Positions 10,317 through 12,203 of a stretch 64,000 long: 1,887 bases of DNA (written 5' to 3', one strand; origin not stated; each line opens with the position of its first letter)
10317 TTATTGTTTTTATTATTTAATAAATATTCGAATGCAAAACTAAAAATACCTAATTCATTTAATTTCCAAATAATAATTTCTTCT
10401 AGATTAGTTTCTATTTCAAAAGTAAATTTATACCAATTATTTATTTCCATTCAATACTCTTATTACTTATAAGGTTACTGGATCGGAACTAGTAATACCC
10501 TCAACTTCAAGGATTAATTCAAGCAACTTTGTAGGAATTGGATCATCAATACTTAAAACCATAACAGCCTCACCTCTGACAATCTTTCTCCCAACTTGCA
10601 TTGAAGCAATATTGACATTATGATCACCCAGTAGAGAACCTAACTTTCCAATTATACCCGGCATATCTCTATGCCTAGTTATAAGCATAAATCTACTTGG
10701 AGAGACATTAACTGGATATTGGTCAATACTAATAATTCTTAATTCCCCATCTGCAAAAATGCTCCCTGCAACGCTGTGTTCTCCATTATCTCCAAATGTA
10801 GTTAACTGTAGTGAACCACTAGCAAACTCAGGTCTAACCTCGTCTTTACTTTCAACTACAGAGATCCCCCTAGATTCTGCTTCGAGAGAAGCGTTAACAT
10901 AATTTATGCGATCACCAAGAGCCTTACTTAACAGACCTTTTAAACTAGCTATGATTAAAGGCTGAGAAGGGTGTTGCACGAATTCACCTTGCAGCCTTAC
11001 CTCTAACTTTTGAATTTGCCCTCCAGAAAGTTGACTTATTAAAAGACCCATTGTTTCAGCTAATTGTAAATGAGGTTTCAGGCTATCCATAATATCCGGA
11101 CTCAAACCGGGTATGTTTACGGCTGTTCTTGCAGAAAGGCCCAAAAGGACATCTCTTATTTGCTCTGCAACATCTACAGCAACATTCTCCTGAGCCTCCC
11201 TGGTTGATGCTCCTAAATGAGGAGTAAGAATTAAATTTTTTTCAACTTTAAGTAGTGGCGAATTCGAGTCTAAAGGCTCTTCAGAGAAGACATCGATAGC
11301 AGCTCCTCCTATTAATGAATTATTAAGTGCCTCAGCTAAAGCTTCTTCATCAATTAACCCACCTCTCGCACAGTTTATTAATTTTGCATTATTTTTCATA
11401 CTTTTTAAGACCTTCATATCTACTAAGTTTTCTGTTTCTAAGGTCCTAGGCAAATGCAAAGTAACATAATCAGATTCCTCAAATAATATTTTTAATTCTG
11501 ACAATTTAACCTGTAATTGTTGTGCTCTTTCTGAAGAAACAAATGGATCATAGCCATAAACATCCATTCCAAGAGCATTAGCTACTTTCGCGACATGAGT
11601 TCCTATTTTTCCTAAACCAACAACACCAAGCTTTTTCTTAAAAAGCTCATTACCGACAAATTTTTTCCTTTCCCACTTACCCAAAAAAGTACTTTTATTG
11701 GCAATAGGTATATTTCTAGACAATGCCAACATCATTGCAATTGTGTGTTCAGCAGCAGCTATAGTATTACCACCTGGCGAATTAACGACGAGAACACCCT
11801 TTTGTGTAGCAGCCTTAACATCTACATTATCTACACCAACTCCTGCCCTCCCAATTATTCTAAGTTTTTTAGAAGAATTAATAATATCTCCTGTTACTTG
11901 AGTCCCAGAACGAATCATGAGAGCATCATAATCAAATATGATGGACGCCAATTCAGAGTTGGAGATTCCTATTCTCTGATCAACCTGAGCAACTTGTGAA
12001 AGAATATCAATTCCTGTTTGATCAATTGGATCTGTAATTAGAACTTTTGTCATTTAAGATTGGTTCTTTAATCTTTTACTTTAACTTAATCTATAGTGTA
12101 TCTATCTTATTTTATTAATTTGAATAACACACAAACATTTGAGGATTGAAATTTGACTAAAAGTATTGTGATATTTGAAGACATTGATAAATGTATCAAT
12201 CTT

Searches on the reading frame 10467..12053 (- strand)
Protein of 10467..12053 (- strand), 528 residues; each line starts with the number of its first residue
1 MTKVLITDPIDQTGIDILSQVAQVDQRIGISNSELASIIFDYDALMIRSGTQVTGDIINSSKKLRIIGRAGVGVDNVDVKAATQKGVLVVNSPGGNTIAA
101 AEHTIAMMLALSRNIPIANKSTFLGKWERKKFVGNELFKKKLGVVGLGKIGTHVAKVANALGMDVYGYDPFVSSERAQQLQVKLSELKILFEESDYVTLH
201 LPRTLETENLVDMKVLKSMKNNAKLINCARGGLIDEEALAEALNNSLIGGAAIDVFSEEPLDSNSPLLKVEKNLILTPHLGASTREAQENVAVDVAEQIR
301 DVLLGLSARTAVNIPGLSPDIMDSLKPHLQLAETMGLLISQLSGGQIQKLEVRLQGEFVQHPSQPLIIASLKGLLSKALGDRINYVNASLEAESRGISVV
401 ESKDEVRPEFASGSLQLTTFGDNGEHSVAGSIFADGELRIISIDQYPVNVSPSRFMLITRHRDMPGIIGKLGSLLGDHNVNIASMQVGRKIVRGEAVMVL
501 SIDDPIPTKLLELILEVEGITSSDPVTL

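Call 66: list_cluster_members(proteins=[window:10467-12053:-, window:19347-20774:+, P0004, P0010, P0002])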
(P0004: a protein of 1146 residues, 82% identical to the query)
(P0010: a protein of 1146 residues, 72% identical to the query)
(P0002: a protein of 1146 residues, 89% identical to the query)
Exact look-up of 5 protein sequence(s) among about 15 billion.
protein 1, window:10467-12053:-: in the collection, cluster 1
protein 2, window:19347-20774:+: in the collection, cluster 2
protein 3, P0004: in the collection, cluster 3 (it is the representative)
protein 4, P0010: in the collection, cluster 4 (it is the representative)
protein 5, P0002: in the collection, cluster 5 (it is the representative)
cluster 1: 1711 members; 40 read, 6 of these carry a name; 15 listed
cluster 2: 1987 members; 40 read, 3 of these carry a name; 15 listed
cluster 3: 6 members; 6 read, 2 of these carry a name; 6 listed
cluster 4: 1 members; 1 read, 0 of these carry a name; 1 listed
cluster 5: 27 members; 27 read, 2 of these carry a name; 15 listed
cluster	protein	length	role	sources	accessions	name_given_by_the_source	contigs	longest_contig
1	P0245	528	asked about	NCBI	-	-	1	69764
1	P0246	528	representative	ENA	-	-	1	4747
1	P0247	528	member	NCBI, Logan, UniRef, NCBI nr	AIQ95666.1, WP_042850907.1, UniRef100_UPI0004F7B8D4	phosphoglycerate dehydrogenase [Prochlorococcus sp. MIT 0604] | phosphoglycerate dehydrogenase n=1 Tax=Prochlorococcus sp. MIT 0604 TaxID=1501268 ...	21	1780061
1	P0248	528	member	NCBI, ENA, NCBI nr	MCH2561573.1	MAG: phosphoglycerate dehydrogenase [Prochlorococcus sp. ALOHA_A2.0_50] | phosphoglycerate dehydrogenase [Prochlorococcus sp. ALOHA_A2.0_50]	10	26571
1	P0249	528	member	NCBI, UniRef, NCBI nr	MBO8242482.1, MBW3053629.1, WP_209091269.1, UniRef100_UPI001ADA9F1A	phosphoglycerate dehydrogenase [Prochlorococcus marinus XMU1410] | phosphoglycerate dehydrogenase n=1 Tax=Prochlorococcus marinus TaxID=1219 ... | phosphoglycerate dehydrogenase [Prochlorococcus marinus]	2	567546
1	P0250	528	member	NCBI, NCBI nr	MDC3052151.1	phosphoglycerate dehydrogenase [Prochlorococcus sp. AH-736-A13]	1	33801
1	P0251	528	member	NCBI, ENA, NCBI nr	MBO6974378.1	MAG: phosphoglycerate dehydrogenase [Prochlorococcus marinus CUG1435] | phosphoglycerate dehydrogenase [Prochlorococcus marinus CUG1435]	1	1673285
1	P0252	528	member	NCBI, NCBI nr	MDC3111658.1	phosphoglycerate dehydrogenase [Prochlorococcus sp. AH-716-L04]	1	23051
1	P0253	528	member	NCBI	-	-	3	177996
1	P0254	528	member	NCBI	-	-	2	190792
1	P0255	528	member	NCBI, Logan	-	-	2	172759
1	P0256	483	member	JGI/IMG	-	-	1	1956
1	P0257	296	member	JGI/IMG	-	-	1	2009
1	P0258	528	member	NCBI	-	-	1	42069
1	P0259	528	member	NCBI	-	-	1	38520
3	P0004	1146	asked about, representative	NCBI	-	-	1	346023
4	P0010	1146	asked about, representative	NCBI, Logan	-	-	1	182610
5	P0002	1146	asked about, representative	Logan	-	-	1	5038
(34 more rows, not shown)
